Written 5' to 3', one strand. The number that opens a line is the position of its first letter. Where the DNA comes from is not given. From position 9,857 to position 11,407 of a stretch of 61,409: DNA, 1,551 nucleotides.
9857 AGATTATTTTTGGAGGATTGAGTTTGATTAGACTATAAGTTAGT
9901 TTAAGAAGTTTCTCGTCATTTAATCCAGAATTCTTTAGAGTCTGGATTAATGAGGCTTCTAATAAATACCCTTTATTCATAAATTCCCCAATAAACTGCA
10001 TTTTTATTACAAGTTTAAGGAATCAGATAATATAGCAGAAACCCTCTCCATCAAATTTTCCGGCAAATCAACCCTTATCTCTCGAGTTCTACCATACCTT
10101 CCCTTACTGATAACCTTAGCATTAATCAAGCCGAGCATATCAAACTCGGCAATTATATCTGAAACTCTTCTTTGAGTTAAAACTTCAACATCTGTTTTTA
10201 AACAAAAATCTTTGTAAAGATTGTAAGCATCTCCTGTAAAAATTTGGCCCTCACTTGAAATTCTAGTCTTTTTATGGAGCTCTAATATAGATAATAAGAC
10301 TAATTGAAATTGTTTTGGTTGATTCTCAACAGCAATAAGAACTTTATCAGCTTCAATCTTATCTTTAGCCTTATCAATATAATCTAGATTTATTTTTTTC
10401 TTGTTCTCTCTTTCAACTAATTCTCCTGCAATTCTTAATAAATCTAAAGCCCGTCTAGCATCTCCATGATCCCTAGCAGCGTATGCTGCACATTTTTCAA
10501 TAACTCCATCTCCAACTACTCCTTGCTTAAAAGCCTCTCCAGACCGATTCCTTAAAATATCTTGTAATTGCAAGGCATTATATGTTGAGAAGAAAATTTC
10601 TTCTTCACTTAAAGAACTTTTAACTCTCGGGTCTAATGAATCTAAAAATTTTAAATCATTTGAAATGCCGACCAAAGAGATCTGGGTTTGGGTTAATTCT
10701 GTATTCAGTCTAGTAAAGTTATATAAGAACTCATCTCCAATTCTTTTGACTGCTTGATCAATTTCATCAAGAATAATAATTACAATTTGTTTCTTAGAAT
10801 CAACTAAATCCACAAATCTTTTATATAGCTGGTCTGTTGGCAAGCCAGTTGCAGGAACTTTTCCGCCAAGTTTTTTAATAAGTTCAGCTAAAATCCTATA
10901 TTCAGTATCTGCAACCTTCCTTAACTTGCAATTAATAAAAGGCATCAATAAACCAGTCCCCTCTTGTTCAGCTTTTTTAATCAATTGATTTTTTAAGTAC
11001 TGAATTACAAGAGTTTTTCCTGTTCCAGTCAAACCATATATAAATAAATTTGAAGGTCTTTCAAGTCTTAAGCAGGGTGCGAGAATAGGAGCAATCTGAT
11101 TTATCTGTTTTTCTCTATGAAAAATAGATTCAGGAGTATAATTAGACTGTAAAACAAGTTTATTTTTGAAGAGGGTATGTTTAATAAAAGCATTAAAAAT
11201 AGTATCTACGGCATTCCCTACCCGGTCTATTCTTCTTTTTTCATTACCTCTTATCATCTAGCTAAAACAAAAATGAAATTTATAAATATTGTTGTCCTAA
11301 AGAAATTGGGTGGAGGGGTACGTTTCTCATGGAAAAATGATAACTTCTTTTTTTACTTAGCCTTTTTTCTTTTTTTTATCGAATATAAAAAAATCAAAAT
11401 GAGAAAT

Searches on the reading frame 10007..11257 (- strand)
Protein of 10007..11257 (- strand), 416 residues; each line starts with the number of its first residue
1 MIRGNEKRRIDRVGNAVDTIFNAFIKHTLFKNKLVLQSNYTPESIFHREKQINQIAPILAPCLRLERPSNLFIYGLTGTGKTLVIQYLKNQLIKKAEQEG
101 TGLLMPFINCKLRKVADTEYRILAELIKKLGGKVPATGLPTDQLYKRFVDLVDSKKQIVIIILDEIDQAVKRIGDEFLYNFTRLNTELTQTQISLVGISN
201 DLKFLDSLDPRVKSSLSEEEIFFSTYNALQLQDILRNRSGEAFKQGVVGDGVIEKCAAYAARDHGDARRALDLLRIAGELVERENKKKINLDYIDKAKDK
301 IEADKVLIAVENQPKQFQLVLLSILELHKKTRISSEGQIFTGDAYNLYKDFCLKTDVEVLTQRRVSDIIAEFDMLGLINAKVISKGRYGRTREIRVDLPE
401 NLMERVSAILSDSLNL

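Call 23: search_protein_families(library=pfam, proteins=[window:10007-11257:-], max_evalue=0.001)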
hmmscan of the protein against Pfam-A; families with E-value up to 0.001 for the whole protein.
window:10007-11257:- (416 aa): 9 families
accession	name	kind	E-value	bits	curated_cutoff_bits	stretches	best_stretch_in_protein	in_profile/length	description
PF09079.17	Cdc6_C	-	3e-25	88.5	25.1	1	309-404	2-94/96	CDC6, C terminal winged helix domain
PF22703.2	Cdc6_lid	-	4.3e-24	84.6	27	1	232-298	1-67/68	Cdc6 AAA+ ATPase-type lid domain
PF13401.12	AAA_22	-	8.1e-12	46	27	1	68-199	5-124/130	AAA domain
PF13191.12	AAA_16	-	1.2e-08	36.1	32.6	1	46-169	3-144/167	AAA ATPase domain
PF01637.24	ATPase_2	-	3.1e-07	30.9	33.2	1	46-184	2-138/225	ATPase domain predominantly from Archaea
PF05621.17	TniB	-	2.1e-06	27.8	22.4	1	64-205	31-169/189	Bacterial TniB protein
PF00004.35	AAA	-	4.9e-06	27.5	21.2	1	72-222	2-128/131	ATPase family associated with various cellular activities (AAA)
PF22606.2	Cdc6-ORC-like_ATPase_lid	-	5.7e-06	26.6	27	1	226-284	1-59/60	Cdc6/ORC-like, ATPase lid domain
PF25201.1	nSTAND6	-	4.4e-05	24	27.7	1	62-129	12-73/148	Novel STAND NTPase 6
